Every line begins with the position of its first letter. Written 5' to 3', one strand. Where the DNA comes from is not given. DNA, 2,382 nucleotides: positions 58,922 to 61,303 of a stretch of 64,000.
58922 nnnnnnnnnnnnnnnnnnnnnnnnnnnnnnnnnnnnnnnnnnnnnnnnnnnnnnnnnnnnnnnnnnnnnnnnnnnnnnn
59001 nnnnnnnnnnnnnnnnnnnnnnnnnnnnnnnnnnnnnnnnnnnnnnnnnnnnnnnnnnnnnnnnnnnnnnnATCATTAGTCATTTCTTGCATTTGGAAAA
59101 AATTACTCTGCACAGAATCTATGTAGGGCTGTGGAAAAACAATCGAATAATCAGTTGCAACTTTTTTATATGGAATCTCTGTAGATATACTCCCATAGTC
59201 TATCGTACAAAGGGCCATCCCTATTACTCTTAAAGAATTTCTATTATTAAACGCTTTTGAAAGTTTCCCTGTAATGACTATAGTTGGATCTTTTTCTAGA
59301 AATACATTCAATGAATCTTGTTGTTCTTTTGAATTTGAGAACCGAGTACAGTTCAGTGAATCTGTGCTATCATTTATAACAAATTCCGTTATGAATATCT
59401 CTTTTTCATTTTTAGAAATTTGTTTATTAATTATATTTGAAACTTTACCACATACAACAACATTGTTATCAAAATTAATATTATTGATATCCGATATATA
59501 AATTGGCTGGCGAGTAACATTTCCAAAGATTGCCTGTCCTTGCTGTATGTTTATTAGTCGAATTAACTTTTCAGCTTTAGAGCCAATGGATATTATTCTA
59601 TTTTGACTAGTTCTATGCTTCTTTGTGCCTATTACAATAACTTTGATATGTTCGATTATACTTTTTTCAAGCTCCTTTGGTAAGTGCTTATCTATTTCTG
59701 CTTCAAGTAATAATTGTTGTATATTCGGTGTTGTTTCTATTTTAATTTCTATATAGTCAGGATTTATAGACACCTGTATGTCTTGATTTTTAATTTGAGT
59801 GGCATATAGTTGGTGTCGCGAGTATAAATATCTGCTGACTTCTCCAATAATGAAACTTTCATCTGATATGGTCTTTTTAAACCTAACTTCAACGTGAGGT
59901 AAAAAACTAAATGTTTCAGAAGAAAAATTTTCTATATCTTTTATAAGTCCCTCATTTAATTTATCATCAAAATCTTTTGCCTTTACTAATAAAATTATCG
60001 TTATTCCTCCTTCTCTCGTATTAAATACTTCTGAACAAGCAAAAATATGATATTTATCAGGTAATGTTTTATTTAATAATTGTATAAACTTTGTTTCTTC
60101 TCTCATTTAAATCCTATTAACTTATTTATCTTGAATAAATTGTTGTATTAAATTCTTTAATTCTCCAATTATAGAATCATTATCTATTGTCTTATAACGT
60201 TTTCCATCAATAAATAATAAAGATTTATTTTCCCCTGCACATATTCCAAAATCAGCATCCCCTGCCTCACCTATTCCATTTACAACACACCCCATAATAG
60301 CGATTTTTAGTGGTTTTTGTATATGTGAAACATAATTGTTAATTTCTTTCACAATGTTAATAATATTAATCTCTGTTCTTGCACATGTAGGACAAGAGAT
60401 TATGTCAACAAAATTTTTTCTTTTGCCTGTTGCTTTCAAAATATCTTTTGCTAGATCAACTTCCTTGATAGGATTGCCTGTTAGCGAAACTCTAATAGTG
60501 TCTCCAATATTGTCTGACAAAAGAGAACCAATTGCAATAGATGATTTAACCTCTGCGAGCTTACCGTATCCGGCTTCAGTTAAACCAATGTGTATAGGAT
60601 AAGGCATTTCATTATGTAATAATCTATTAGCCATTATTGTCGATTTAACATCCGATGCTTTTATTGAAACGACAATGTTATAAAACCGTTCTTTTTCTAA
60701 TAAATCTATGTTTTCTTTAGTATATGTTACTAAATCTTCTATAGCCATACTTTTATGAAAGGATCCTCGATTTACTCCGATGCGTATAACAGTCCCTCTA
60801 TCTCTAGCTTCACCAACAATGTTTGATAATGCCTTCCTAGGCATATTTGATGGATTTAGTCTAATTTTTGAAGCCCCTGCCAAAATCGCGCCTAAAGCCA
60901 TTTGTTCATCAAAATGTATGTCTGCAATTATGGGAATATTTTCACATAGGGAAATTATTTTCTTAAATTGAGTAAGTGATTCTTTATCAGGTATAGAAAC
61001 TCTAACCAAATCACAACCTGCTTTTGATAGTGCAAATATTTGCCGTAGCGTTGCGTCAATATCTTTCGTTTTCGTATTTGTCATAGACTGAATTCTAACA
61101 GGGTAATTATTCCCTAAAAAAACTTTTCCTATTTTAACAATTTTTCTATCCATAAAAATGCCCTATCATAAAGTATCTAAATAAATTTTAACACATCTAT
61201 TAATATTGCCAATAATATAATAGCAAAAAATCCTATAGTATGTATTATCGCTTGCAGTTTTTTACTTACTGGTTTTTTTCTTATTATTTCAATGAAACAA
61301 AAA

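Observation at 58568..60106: Stand-alone PolC N-terminus/OB/exonuclease protein in the syntenic polC slot, with no polymerase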

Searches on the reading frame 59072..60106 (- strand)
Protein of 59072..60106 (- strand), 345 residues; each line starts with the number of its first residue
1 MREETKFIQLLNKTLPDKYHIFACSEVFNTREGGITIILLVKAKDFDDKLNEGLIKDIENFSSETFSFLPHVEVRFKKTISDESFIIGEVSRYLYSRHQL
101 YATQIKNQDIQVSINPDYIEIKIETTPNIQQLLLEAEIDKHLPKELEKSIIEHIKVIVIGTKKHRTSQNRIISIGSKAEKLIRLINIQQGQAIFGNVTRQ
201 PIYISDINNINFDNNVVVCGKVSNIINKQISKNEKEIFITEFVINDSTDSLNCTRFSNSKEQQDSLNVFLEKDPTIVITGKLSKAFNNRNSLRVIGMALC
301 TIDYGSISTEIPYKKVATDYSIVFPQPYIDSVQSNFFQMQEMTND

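Call 70: search_protein_representatives(alignment_id=A4)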
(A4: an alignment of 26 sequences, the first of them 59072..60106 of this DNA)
Query: 26 sequences, 342 profile positions. Proteins with E-value up to 0.001 (for the whole library): 1353; up to 1e-10: 581; up to 1e-30: 363. The best 150 are listed.
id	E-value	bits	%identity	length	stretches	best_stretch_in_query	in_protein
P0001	3.5e-101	355.1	-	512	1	1-339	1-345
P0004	2.8e-97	342.3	-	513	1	1-341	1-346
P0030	8.6e-97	340.7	-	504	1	1-341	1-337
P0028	5.9e-91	321.5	-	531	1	1-340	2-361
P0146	2.7e-88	312.7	-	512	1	1-337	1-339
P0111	1.4e-87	310.4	-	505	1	5-337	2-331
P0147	2.0e-87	309.9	-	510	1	4-340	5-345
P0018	1.4e-84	300.5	-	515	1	3-341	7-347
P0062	2.7e-84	299.6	-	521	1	6-341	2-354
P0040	1.6e-83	297.0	-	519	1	4-341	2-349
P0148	4.1e-82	292.4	-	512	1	1-339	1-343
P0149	2.5e-80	286.6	-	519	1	3-332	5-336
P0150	5.2e-80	285.5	-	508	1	1-333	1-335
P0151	1.2e-78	281.1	-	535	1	1-336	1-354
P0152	3.4e-78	279.5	-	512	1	4-340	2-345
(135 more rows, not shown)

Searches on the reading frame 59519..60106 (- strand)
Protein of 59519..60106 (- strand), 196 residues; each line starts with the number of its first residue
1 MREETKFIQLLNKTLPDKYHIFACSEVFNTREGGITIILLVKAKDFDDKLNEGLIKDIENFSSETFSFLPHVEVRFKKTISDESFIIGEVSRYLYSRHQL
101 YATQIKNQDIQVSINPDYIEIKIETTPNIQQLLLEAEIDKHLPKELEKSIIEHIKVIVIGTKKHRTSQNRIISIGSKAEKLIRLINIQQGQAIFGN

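Call 55: predict_structure(alignment_id=A3)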
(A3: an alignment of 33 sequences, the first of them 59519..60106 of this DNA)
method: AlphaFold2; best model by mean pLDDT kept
length: 196 residues; sequences in the alignment: 33
mean_pLDDT: 87.6   pTM: 0.74
mean pLDDT of the five models: 87.6, 87.1, 86.4, 85.9, 83.9
residues with pLDDT >= 90: 152; 70-90: 10; 50-70: 24; < 50: 10
segments of 3 or more residues with pLDDT < 50: 173-177
pLDDT, mean of each block of 10 residues (from residue 1): 83 93 95 96 95 96 96 96 96 95 94 95 96 96 95 96 67 49 57 50
secondary structure, 60 per line:
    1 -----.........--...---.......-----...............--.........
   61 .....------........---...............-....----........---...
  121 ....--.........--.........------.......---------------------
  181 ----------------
elements in order: H6-14 E23-29 E35-42 H43-49 H52-65 E72-79 H83-97 H99-102 E110-114 E118-124 H127-135 H138-146 E153-159

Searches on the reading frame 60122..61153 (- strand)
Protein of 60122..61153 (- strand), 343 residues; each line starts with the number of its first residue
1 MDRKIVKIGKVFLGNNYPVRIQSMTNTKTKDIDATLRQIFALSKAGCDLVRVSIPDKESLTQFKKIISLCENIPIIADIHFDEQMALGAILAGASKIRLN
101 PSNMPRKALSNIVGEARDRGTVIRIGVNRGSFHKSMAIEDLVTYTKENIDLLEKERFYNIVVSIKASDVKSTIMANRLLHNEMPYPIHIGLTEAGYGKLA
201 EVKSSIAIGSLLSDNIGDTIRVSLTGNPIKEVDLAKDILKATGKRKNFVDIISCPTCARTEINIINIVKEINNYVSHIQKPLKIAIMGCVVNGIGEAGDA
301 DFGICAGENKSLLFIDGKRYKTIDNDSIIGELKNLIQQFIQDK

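Call 3: search_protein_families(library=pfam, proteins=[window:60122-61153:-], max_evalue=0.01)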
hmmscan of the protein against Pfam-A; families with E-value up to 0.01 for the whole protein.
window:60122-61153:- (343 aa): 1 family
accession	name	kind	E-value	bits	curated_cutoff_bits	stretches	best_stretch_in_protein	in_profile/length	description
PF04551.19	GcpE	-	8.9e-119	396.9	32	1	5-337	3-342/343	GcpE protein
